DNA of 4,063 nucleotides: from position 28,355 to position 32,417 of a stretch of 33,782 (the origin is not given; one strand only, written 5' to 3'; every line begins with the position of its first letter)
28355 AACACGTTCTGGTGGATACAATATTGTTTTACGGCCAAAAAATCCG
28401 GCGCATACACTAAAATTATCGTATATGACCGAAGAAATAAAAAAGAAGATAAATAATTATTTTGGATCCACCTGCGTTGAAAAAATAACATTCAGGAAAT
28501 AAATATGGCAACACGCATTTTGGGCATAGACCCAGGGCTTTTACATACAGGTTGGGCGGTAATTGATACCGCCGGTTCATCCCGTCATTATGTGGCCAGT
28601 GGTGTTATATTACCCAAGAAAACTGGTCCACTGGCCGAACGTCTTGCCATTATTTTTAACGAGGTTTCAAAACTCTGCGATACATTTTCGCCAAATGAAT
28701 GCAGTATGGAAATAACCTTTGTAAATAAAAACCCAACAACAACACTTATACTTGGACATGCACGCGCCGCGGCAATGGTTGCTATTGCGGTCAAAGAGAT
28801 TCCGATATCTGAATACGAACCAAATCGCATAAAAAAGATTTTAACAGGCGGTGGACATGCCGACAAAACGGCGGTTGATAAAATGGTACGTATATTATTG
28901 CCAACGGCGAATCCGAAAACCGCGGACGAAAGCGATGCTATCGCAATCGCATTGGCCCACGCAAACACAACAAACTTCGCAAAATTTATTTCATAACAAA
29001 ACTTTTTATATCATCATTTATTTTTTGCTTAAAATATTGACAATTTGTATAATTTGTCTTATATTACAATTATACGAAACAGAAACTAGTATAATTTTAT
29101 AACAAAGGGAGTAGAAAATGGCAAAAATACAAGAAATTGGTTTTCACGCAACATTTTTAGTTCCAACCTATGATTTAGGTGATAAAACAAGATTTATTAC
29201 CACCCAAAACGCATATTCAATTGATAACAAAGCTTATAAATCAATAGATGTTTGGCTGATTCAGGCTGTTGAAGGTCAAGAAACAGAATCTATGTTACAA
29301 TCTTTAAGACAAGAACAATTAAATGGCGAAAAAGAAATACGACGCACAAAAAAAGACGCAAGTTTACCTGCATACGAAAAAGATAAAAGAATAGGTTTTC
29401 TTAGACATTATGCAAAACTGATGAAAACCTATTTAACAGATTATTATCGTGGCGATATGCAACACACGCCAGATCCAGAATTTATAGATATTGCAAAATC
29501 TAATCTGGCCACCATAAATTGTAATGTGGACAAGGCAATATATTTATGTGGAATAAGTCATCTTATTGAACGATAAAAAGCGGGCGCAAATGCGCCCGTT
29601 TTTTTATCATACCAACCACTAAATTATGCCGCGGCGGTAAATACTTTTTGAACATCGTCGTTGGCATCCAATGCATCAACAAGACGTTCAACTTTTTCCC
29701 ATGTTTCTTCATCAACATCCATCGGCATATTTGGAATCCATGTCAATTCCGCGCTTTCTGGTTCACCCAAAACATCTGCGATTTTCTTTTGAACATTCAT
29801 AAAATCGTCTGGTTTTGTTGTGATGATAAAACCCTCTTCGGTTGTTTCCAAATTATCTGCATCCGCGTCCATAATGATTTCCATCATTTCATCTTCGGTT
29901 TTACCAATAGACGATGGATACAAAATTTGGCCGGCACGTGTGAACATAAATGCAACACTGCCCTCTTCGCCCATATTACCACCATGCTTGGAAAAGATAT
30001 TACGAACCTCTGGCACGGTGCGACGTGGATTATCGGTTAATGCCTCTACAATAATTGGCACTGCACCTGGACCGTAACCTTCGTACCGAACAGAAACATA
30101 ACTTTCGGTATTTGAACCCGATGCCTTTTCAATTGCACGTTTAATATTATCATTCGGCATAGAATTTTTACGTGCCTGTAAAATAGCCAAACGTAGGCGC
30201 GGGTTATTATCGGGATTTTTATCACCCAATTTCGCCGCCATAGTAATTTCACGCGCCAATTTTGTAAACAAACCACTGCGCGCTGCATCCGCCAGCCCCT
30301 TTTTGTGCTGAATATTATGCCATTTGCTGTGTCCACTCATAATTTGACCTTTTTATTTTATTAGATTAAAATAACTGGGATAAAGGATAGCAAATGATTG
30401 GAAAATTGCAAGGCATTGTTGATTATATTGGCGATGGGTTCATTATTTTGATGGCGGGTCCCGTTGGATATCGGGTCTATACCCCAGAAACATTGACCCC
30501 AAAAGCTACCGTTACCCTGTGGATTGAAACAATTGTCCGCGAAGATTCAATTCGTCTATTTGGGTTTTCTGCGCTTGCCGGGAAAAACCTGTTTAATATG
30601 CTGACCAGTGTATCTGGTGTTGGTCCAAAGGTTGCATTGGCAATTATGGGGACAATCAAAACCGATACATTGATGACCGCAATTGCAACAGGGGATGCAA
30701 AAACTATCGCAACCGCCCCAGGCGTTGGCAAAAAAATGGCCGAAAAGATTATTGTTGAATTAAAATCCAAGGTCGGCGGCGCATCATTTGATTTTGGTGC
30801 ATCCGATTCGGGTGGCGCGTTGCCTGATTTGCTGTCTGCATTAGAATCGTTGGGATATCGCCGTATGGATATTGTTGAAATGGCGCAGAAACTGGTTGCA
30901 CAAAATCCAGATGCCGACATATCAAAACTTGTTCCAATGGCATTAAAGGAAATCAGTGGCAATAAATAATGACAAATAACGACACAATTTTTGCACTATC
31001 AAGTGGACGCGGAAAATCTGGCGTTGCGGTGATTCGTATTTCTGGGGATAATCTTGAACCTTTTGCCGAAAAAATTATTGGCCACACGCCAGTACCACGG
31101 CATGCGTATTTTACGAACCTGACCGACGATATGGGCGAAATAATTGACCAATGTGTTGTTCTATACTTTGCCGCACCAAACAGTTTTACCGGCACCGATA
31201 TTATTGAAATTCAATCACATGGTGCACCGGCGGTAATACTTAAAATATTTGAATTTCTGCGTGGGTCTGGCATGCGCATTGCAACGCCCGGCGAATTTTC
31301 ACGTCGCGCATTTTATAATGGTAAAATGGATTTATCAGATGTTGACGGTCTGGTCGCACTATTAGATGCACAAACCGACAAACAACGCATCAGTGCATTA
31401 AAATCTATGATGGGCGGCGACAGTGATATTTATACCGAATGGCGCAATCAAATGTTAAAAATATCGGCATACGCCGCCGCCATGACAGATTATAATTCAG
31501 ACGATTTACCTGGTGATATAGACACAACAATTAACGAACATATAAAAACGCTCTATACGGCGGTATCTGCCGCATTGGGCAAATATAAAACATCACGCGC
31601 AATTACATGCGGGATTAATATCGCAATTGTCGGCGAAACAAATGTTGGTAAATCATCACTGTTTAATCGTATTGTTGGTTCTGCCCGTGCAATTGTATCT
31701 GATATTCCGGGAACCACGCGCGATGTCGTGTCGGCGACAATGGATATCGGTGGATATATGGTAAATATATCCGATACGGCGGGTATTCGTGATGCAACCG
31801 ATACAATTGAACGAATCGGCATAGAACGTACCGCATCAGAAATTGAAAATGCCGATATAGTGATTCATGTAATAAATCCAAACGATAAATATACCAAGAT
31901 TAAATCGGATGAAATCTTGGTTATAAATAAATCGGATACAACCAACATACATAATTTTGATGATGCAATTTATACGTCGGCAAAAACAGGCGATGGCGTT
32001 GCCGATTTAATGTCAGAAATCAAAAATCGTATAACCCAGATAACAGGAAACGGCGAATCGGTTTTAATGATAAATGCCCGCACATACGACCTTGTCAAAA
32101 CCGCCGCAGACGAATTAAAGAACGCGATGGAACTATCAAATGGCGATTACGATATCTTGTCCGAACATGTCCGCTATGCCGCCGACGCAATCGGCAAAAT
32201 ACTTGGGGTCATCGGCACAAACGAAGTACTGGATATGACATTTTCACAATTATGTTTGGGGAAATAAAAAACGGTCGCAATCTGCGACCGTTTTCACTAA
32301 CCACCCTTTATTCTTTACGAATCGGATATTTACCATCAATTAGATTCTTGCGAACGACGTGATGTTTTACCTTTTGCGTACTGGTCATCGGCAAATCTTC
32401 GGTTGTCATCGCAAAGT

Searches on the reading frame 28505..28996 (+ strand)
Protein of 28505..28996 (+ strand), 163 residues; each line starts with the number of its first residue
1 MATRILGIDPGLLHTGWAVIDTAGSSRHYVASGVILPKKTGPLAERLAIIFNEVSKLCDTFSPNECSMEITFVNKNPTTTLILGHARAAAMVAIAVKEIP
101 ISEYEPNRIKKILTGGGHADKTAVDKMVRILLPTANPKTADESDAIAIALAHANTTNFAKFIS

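Call 99: search_protein_families(library=pfam, proteins=[window:28505-28996:+], max_evalue=0.001)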
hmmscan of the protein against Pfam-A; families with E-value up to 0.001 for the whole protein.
window:28505-28996:+ (163 aa): 1 family
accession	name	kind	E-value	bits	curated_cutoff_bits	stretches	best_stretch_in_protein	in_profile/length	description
PF02075.23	RuvC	-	1e-40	139.5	22.2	1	5-152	1-148/148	Crossover junction endodeoxyribonuclease RuvC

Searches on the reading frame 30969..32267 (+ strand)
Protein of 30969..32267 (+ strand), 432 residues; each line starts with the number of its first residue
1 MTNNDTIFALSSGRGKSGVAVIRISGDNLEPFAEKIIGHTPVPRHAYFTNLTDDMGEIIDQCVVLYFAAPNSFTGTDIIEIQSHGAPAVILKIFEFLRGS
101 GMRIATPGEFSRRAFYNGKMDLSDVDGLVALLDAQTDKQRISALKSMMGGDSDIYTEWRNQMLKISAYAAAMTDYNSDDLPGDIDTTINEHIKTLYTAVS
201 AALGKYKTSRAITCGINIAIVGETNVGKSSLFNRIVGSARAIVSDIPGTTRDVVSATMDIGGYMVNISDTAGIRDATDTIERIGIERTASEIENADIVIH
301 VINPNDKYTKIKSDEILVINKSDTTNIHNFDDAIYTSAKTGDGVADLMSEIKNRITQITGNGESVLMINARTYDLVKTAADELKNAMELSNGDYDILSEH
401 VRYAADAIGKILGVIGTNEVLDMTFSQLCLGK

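Call 99: search_protein_families(library=pfam, proteins=[window:30969-32267:+], max_evalue=0.001)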
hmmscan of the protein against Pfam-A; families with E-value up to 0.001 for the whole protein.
window:30969-32267:+ (432 aa): 7 families
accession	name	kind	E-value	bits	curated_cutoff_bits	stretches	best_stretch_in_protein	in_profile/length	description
PF10396.14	TrmE_N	-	3.4e-34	118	29.8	1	6-119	1-117/117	GTP-binding protein TrmE N-terminus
PF12631.12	MnmE_helical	-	8.4e-34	118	40.1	1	122-429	1-211/211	MnmE helical domain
PF01926.29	MMR_HSR1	-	6.6e-25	87.9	21.9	1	217-314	1-95/113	50S ribosome-binding GTPase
PF02421.24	FeoB_N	-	6.1e-10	39.3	27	1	217-304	2-88/156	Ferrous iron transport protein B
PF00350.29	Dynamin_N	-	8.4e-05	23.1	27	0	218-273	1-41/168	Dynamin family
PF03193.22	RsgA_GTPase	-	0.00057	20.2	30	0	218-274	109-169/174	RsgA GTPase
PF04548.22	AIG1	-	0.00069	19.4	27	0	217-309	2-97/212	AIG1 family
